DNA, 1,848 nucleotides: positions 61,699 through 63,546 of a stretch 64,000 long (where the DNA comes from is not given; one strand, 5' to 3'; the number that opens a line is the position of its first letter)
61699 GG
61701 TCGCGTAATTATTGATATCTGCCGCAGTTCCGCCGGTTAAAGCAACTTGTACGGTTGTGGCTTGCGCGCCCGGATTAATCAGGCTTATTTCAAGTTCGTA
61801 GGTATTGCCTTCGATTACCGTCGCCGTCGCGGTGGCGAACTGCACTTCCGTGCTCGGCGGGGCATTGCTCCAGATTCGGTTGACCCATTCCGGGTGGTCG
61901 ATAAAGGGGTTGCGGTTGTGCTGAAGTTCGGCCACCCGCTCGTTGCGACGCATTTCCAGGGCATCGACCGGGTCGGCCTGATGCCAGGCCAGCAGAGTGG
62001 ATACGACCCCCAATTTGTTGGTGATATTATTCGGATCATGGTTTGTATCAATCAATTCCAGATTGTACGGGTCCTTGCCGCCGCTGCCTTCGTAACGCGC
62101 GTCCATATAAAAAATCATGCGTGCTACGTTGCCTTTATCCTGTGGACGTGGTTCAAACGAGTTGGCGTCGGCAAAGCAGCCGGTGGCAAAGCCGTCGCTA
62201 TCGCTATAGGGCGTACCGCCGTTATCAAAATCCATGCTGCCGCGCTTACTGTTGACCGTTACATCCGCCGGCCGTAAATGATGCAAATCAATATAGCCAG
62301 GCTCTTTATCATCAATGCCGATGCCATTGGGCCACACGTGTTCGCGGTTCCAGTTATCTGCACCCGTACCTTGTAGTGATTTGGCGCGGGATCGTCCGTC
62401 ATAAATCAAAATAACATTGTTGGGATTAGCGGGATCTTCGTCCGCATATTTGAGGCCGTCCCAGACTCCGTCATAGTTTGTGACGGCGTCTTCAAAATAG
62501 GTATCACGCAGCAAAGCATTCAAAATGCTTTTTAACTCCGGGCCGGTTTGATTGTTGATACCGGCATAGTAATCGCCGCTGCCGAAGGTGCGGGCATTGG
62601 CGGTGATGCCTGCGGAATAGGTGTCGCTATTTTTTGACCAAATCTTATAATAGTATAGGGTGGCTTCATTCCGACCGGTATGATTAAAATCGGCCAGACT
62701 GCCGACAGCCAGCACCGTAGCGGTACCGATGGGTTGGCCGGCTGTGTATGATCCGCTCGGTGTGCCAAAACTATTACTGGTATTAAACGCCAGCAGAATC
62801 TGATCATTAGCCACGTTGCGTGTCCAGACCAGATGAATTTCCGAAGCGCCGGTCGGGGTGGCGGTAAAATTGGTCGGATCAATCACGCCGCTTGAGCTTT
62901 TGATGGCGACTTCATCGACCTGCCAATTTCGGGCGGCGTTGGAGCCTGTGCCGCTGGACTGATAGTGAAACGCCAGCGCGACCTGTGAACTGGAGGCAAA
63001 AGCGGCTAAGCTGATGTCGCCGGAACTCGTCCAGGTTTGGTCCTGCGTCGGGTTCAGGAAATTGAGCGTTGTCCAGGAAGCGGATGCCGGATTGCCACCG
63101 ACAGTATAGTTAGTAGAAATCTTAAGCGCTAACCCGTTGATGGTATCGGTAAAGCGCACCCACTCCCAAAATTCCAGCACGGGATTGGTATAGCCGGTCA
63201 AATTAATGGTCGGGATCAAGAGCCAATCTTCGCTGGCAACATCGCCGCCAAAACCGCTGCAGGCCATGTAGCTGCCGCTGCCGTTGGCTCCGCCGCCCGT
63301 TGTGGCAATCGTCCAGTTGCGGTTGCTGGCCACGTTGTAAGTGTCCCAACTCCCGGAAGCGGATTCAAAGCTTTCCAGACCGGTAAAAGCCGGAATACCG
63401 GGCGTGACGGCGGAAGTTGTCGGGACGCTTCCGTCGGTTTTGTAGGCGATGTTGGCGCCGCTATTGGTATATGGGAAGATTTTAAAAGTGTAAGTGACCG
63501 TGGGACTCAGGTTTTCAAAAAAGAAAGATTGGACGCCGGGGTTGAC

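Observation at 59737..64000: Giant secreted Endonuclease-I-family nuclease fused to five Calx-beta repeats, FN3 and a C-terminal dockerin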

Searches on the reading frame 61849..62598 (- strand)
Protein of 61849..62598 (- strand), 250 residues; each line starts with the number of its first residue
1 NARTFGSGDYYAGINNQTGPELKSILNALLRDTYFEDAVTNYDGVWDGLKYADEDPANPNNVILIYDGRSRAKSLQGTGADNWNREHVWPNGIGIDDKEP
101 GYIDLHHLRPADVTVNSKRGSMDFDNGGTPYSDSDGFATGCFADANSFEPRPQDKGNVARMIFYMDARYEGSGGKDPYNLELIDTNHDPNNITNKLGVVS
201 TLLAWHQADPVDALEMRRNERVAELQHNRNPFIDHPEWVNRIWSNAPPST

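Call 43: predict_structure(alignment_id=A1)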
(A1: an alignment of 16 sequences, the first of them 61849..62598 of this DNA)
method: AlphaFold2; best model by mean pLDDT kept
length: 250 residues; sequences in the alignment: 16
mean_pLDDT: 80.3   pTM: 0.84
mean pLDDT of the five models: 80.3, 79.8, 79.6, 78.8, 78.6
residues with pLDDT >= 90: 94; 70-90: 101; 50-70: 40; < 50: 15
segments of 3 or more residues with pLDDT < 50: 1-4, 173-175, 247-250
pLDDT, mean of each block of 10 residues (from residue 1): 51 85 88 66 89 96 91 91 82 56 87 85 84 77 88 93 87 52 60 65 94 94 90 94 64
secondary structure, 60 per line:
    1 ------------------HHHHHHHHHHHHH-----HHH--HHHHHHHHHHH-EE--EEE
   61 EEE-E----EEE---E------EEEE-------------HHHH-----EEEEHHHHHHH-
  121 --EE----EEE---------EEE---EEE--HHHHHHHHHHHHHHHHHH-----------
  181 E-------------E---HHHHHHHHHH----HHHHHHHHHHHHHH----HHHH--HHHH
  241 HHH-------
elements in order: H19-31 H42-52 E58-63 E70-72 E83-86 H100-103 E109-112 H113-119 E129-131 E141-143 E147-149 H152-169 H199-208 H213-226 H231-234 H237-243

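Call 46: fold_search(model_id=the predicted structure, library=pdb)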
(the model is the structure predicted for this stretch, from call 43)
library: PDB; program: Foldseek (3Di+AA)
matches with E <= 10: 13; with E <= 0.001: 7
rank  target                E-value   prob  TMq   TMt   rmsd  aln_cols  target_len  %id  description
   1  1ouo                  3.7e-08  1.00  0.54  0.63   5.5       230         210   20  Crystal structure of the periplasmic endonuclease Vvn (released 2003-08-05)
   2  1oup_A                4.7e-08  1.00  0.53  0.62   5.4       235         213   18  Crystal structure of the periplasmic endonuclease Vvn complexed with octamer double stranded DNA (released 2003-08-05)
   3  1oup_B                6.9e-08  1.00  0.54  0.63   5.1       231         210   19  Crystal structure of the periplasmic endonuclease Vvn complexed with octamer double stranded DNA (released 2003-08-05)
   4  2pu3                  2.2e-07  1.00  0.53  0.63   4.8       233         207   19  Structural adaptation of endonuclease I from the cold-adapted and halophilic bacterium Vibrio salmonicida (released 2008-03-18)
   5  2g7e                  5.2e-07  1.00  0.54  0.65   4.9       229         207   17  The 1.6 A crystal structure of Vibrio cholerae extracellular endonuclease I (released 2006-10-31)
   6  2g7f                  1.5e-06  1.00  0.55  0.65   4.9       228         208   17  The 1.95 A crystal structure of Vibrio cholerae extracellular endonuclease I (released 2006-10-31)
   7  2vnd                  2.5e-06  1.00  0.55  0.65   5.0       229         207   17  The N69Q mutant of Vibrio cholerae endonuclease I (released 2008-02-12)
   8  3dl8_G                4.9e+00  0.01  0.10  0.07  13.3        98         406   13  Structure of the complex of aquifex aeolicus SecYEG and bacillus subtilis SecA (released 2008-12-02)
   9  3oz6_A                5.6e+00  0.01  0.14  0.11  15.2       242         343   10  Crystal structure of MapK from Cryptosporidium Parvum, cgd2_1960 (released 2010-12-08)
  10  3vf8                  6.8e+00  0.01  0.13  0.13  15.8       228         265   15  Crystal Structure of Spleen Tyrosine Kinase Syk Catalytic Domain with Pyrazolylbenzimidazole Inhibitor 416 (released 2012-05-02)
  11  6jj4                  8.7e+00  0.01  0.08  0.05  11.6        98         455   18  Crystal structure of OsHXK6-apo form (released 2019-07-03)
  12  5d4z_J                9.9e+00  0.01  0.12  0.24  10.0        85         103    7  Crystal structure of Repressor from Salmonella-temperate phage (released 2016-04-27)
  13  3oz6_B                9.9e+00  0.00  0.13  0.11  15.4       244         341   11  Crystal structure of MapK from Cryptosporidium Parvum, cgd2_1960 (released 2010-12-08)

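Call 47: search_solved_structures(query=A1, max_evalue=0.01, show_alignments=2)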
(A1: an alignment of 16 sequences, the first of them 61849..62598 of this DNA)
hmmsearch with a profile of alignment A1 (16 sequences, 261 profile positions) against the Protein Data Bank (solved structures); distinct sequences matched with E-value up to 0.01: 5.
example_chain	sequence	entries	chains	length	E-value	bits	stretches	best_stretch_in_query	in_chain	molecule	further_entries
1oup_A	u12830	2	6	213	8.5e-20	74.6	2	96-183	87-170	Nuclease | ENDONUCLEASE I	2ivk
1ouo_A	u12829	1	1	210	9.3e-20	74.5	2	96-182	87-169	Nuclease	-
2pu3_A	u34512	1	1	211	2.8e-19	72.9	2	94-182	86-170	Endonuclease I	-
2g7e_A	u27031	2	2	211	1.1e-15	61.1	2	101-181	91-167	Endonuclease I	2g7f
2vnd_A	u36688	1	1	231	1.4e-15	60.7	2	101-181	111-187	ENDONUCLEASE I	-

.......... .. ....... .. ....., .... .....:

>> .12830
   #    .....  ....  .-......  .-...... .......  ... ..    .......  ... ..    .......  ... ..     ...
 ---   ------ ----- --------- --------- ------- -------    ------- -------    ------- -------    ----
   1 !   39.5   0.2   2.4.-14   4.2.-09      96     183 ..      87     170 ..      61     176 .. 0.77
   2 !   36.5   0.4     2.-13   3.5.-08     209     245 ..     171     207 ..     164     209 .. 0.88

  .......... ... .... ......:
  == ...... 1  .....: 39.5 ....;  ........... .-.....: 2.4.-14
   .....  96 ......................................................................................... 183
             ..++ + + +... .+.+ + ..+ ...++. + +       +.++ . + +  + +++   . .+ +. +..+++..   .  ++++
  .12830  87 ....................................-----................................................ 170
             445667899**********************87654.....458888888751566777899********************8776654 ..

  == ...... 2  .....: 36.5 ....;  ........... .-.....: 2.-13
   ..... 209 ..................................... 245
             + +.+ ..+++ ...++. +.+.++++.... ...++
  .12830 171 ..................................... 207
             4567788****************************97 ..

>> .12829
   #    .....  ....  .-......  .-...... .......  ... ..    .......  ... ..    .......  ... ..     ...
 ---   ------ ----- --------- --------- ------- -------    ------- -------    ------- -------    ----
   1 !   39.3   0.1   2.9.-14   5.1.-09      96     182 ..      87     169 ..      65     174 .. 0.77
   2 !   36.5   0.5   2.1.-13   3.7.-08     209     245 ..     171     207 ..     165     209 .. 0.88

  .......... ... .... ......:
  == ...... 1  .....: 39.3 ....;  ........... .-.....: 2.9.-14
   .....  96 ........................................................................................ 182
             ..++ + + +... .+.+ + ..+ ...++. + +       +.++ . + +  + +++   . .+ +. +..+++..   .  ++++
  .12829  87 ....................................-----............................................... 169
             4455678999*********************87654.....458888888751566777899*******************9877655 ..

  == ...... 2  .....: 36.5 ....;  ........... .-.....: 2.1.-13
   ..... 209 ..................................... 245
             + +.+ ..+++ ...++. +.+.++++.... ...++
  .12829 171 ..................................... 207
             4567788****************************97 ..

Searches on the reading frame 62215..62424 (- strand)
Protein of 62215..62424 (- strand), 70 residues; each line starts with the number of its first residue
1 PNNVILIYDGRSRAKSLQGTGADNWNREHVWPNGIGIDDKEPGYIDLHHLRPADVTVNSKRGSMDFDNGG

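Call 91: search_solved_structures(query=window:62215-62424:-, max_evalue=10, show_alignments=3)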
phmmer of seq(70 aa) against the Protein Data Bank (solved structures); distinct sequences matched with E-value up to 10: 0.

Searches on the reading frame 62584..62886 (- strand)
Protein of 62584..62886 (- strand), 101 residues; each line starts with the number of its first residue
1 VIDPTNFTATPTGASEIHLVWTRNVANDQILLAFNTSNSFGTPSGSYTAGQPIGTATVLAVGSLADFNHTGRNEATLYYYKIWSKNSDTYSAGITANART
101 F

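Call 21: search_protein_families(library=pfam, proteins=[window:62584-62886:-], max_evalue=1)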
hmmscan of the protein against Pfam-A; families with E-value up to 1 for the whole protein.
seq(101 aa): 1 family
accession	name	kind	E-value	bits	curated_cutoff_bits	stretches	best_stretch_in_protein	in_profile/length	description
PF16656.11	Pur_ac_phosph_N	-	0.18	12.9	30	1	4-91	1-90/93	Purple acid Phosphatase, N-terminal domain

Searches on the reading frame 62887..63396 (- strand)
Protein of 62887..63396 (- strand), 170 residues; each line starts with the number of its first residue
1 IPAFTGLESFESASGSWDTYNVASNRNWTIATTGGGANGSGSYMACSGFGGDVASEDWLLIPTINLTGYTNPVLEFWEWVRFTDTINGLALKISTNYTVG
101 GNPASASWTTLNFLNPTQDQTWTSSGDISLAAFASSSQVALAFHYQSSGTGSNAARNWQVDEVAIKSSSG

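Call 21: search_protein_families(library=pfam, proteins=[window:62887-63396:-], max_evalue=1)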
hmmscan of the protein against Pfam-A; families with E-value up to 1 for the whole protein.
seq(170 aa): 0 families

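Call 22: search_protein_families(library=ncbifam, proteins=[window:62887-63396:-], max_evalue=1)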
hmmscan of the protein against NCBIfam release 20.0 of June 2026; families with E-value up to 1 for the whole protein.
seq(170 aa): 1 family
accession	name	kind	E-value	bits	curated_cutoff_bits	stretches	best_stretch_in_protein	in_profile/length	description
NF052645.1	lipo_M949_1556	subfamily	2.2e-14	53.1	475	1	12-165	309-456/457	M949_1556 family lipoprotein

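Call 63: search_protein_families(library=ncbifam, alignment_id=A2, max_evalue=0.01)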
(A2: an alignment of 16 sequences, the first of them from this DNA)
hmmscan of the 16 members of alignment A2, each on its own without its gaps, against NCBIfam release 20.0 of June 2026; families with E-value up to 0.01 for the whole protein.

A. member 1, seq(170 aa): 1 family
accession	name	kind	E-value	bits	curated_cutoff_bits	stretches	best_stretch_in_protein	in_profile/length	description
NF052645.1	lipo_M949_1556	subfamily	2.2e-14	53.1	475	1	12-165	309-456/457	M949_1556 family lipoprotein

B. families by the number of members that match (of 16 scanned): 2 families
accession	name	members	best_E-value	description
NF052645.1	lipo_M949_1556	16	8e-19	M949_1556 family lipoprotein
NF038128.1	choice_anch_J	15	4e-19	choice-of-anchor J domain-containing protein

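Call 64: search_solved_structures(query=A2, max_evalue=1)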
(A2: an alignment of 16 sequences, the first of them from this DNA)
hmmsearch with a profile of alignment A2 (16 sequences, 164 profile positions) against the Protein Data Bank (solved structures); distinct sequences matched with E-value up to 1: 6.
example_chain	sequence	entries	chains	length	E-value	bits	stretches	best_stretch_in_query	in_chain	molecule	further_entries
4itc_A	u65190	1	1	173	0.0018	21.2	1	4-81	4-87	Lys-gingipain W83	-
1qd6_C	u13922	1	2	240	0.21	14.5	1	70-120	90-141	PROTEIN (OUTER MEMBRANE PHOSPHOLIPASE (OMPLA))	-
8p2o_A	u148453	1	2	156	0.22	14.4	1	83-144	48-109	Zinc finger and BTB domain-containing protein 8A.1-A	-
8p2n_A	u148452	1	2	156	0.31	13.9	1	83-144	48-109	Zinc finger and BTB domain-containing protein 8A.1-A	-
8rir_A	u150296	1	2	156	0.33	13.8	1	83-144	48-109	Zinc finger and BTB domain-containing protein 8A.1-A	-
8rit_A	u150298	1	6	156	0.35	13.7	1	83-144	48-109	Zinc finger and BTB domain-containing protein 8A.1-A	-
